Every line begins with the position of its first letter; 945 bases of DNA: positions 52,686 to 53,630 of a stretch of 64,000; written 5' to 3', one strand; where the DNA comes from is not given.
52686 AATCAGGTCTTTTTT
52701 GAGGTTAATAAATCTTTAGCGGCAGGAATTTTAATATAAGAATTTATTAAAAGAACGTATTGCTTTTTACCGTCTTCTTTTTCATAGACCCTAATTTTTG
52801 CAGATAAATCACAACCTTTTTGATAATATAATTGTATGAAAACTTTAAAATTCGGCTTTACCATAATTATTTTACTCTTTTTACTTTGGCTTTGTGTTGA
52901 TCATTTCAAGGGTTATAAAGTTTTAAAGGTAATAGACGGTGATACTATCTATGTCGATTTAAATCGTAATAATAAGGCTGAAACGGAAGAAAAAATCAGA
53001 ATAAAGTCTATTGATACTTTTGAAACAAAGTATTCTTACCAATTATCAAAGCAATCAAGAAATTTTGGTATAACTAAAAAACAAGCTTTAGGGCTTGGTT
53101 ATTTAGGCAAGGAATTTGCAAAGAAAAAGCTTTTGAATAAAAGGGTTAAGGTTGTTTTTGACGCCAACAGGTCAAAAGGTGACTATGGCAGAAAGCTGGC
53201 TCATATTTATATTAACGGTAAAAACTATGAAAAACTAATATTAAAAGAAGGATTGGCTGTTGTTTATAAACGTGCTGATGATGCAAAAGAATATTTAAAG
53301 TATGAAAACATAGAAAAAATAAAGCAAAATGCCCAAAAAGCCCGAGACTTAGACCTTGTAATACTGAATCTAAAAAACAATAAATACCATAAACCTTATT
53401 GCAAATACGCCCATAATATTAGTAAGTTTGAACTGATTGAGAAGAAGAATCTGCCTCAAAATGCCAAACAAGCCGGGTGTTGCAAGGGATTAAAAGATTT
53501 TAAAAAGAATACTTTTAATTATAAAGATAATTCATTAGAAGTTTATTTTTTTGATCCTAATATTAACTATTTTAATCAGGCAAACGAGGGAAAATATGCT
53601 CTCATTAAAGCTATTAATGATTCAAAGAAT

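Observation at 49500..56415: Conservation is centred on the divergent promoters, not on genes: conserved 5' halves, diverged facing 3' halves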

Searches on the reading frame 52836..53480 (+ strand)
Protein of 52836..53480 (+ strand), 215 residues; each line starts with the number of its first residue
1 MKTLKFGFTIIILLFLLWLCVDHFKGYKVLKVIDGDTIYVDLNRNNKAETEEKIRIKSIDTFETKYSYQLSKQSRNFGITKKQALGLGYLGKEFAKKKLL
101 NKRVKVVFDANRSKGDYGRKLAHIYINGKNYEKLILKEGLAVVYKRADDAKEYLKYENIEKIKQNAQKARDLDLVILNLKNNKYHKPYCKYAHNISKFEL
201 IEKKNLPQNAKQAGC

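Call 63: find_related_loci(query=window:52836-53480:+, collection=metagenome_contigs, flank=10000)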
Query window:52836-53480:+ (215 aa) in metagenome_contigs; peptide patterns used: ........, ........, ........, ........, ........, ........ (x = any residue, [..] = any of these).
313 stretches matched a pattern; 1 encode a relative of the query (tblastn E <= 1e-3); 1 distinct loci.
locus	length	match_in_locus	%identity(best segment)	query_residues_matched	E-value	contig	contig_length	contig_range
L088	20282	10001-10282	23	31-146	1e-5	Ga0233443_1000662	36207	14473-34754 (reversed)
